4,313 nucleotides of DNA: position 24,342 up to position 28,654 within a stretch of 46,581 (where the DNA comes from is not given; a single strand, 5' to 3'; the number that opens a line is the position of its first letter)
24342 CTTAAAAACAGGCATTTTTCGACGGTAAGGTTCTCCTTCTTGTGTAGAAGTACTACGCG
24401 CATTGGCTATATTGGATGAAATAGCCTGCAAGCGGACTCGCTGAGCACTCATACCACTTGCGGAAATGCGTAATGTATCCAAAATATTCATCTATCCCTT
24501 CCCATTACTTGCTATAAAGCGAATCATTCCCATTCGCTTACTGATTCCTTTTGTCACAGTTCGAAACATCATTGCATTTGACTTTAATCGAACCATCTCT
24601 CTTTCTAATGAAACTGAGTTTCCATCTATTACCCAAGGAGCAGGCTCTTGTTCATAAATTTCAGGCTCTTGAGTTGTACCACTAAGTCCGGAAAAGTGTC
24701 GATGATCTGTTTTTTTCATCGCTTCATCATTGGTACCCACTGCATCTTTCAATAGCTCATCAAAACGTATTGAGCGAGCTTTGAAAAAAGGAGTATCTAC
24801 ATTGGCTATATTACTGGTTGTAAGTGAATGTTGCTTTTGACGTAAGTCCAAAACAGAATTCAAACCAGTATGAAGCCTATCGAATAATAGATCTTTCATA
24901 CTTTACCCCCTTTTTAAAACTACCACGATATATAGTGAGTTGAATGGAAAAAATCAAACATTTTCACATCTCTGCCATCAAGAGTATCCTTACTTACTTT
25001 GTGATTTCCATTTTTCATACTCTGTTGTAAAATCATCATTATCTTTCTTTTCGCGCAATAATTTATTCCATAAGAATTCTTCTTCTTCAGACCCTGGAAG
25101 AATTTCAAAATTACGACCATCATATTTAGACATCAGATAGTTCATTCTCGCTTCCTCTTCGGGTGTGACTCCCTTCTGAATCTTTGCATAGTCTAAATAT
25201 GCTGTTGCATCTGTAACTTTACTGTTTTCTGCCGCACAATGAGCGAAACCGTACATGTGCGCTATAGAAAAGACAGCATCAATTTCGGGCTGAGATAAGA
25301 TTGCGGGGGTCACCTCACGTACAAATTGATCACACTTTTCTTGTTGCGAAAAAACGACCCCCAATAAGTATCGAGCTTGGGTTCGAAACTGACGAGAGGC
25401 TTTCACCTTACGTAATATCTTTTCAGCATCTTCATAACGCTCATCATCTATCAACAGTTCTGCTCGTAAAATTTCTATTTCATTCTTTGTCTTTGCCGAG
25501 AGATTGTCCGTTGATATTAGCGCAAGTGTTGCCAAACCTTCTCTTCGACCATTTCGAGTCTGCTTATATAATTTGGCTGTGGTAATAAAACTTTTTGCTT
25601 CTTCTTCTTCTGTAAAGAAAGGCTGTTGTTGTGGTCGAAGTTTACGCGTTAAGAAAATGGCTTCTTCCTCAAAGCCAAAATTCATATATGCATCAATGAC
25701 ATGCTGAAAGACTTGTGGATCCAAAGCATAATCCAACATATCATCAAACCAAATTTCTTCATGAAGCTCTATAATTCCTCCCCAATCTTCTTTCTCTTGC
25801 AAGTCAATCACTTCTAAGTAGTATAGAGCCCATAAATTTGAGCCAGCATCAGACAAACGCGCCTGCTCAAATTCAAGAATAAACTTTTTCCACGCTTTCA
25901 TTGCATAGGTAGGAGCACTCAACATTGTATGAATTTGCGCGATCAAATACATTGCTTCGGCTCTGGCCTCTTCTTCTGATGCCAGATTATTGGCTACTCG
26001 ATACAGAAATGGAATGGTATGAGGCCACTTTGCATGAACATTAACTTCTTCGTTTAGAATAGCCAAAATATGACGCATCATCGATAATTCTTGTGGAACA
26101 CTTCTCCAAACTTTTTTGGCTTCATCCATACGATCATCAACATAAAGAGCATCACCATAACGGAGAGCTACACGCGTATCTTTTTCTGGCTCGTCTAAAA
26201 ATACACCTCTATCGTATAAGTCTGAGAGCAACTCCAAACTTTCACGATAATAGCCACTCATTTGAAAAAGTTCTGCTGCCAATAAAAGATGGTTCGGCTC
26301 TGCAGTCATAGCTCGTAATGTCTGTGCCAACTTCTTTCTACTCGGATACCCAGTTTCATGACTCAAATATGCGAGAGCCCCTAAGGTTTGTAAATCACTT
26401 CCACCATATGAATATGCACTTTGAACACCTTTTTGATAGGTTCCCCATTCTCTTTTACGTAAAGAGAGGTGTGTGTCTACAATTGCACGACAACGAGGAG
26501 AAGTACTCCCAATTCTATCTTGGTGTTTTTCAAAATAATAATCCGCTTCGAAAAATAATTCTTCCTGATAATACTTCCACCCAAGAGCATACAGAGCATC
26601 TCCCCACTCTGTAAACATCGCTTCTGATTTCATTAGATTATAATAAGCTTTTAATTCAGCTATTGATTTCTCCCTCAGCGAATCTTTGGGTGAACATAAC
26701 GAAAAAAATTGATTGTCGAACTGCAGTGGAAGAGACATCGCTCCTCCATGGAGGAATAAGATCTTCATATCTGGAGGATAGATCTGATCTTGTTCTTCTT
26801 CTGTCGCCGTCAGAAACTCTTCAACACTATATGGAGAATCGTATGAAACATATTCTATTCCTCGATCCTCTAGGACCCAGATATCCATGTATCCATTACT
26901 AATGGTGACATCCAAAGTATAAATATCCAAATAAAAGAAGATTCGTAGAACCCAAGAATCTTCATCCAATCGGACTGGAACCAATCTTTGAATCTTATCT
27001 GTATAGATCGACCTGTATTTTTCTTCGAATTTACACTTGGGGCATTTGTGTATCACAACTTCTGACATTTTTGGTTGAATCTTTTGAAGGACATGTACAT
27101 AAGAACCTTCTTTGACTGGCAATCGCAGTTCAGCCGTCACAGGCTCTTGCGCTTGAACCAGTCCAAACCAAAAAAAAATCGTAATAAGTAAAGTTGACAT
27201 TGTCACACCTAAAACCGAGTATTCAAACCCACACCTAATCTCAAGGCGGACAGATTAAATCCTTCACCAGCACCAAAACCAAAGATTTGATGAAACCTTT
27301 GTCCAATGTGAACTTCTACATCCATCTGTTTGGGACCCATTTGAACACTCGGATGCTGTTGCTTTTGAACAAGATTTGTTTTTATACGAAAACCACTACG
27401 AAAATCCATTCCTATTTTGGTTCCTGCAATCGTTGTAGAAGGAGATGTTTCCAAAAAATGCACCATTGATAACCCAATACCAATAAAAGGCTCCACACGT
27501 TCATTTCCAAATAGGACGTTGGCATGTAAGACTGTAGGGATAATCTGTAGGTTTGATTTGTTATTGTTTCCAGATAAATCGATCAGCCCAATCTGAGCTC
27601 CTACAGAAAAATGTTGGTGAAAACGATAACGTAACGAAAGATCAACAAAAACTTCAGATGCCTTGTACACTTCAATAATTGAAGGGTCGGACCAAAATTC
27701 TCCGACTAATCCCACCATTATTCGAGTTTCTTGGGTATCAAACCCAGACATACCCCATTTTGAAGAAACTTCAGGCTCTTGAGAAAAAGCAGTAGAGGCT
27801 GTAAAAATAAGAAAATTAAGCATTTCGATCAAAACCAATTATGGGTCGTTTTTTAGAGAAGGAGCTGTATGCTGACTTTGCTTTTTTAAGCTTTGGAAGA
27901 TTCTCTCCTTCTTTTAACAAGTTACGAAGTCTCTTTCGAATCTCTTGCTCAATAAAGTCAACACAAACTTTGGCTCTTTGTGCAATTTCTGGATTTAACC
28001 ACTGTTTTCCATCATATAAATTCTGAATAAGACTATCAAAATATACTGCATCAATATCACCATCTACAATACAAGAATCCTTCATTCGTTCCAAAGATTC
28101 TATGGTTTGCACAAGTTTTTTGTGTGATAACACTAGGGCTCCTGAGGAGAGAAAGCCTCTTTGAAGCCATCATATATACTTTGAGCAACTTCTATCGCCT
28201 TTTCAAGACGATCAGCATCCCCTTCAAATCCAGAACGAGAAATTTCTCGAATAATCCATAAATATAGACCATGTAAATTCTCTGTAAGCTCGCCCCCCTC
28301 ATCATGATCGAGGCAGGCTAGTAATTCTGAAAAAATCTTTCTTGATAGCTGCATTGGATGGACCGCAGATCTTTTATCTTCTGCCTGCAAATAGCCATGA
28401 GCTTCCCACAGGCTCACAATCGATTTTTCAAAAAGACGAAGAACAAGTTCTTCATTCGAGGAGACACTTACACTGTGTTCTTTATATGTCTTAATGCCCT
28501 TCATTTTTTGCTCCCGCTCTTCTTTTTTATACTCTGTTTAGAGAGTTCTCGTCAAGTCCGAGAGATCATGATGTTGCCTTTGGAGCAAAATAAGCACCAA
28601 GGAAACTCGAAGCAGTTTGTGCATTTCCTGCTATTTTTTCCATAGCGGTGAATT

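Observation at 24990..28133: TPR protein + small OMP + orf105 wedged between fliS and the flgB operon: candidate undescribed flagellar accessory structure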

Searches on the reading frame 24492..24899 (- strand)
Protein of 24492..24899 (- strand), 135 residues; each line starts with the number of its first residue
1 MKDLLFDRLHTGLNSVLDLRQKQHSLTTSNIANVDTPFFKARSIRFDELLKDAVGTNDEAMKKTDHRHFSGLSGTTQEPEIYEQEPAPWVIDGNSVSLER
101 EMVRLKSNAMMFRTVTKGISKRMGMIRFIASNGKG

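Call 3: search_protein_families(library=pfam, proteins=[window:24492-24899:-], max_evalue=1)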
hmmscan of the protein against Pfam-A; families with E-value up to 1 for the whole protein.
window:24492-24899:- (135 aa): 1 family
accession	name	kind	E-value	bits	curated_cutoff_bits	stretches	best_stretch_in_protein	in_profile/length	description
PF00460.25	Flg_bb_rod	-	0.0038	17.6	20.7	1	20-39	11-30/31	Flagella basal body rod protein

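Call 4: search_protein_families(library=ncbifam, proteins=[window:24492-24899:-], max_evalue=1)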
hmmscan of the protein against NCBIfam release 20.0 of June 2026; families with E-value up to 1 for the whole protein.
window:24492-24899:- (135 aa): 22 families
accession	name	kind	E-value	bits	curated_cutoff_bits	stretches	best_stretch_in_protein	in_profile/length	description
TIGR01396.1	FlgB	equivalog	5.6e-24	84.8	59.05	1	13-127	8-127/131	flagellar basal body rod protein FlgB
NF009264.0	PRK12621.1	equivalog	2.3e-17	63.6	163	1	11-133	10-134/136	flagellar basal body rod protein FlgB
NF009266.0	PRK12623.1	equivalog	1.6e-13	50.8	144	1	13-130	16-130/133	flagellar basal body rod protein FlgB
NF009263.0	PRK12620.1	equivalog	5.5e-13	49.1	158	1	15-115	14-115/133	flagellar basal body rod protein FlgB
NF004654.1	PRK06004.1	equivalog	4.1e-11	43.9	142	1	17-128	6-122/126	flagellar basal body rod protein FlgB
NF009270.0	PRK12627.1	equivalog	1.4e-10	41.6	128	1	22-109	20-104/128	FlgB family protein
NF004653.1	PRK06003.1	equivalog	6e-10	39.6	153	1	17-104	17-98/126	flagellar basal body rod protein FlgB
NF009328.0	PRK12685.1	equivalog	8.9e-10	39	169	1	15-116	14-99/116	flagellar basal body rod protein FlgB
NF009265.0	PRK12622.1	equivalog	1.5e-09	38.1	145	1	16-117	17-121/135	flagellar basal body rod protein FlgB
NF009262.0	PRK12619.1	equivalog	7.1e-09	36.2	183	1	18-114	17-111/130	flagellar basal body rod protein FlgB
NF005280.0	PRK06797.1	equivalog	9.5e-07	29.5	106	1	17-114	12-117/135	flagellar basal body rod protein FlgB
NF009267.0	PRK12624.1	equivalog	2.7e-06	27.9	241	1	8-121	13-131/143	flagellar basal body rod protein FlgB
NF005527.0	PRK07182.1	equivalog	1.2e-05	25.3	211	1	16-57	15-56/148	flagellar basal body rod protein FlgB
TIGR02490.1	flgF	equivalog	2.1e-05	24.2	178.5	1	15-66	7-58/218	flagellar basal-body rod protein FlgF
TIGR03506.1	FlgEFG_subfam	subfamily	0.0004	20.2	70.25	1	20-58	13-51/351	flagellar hook-basal body complex protein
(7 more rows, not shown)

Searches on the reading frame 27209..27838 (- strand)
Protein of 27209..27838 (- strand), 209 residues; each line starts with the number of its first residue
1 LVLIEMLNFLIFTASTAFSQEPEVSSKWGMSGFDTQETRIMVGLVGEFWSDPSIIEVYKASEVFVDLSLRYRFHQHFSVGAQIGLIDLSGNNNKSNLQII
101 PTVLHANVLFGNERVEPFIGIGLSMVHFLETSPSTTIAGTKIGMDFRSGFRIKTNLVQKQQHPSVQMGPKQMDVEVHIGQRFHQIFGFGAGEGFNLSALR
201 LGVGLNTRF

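Call 3: search_protein_families(library=pfam, proteins=[window:27209-27838:-], max_evalue=1)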
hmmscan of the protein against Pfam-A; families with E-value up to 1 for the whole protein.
window:27209-27838:- (209 aa): 2 families
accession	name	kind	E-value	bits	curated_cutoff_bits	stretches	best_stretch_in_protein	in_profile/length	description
PF13505.12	OMP_b-brl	-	0.0091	16.6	28.7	1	60-155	41-141/175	Outer membrane protein beta-barrel domain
PF04784.19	DUF547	-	0.09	13.2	27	1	26-67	77-117/125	Protein of unknown function, DUF547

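Call 4: search_protein_families(library=ncbifam, proteins=[window:27209-27838:-], max_evalue=1)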
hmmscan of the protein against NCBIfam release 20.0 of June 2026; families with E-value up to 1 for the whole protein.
window:27209-27838:- (209 aa): 0 families

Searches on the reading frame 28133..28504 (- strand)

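Call 3: search_protein_families(library=pfam, proteins=[window:28133-28504:-], max_evalue=1)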
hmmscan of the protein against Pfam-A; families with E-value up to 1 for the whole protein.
window:28133-28504:- (123 aa): 3 families
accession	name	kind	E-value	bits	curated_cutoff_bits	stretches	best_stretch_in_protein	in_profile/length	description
PF02561.19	FliS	-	5.7e-21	75.4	26.7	1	5-117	2-114/115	Flagellar protein FliS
PF07309.16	FlaF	-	0.00071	20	23.6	1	5-113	3-112/113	Flagellar protein FlaF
PF23559.1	WH_DRP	-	0.04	14.4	27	1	26-63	10-44/71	Disease resistance protein Winged helix domain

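Call 4: search_protein_families(library=ncbifam, proteins=[window:28133-28504:-], max_evalue=1)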
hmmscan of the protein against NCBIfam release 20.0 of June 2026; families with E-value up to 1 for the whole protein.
window:28133-28504:- (123 aa): 2 families
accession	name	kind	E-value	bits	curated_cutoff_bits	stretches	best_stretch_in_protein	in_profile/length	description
TIGR00208.1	fliS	equivalog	5.6e-16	58.8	53.75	1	2-119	5-122/124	flagellar export chaperone FliS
NF009434.1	PRK12793.1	equivalog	0.0017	18.4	99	1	22-113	21-112/113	flagellar biosynthesis regulator FlaF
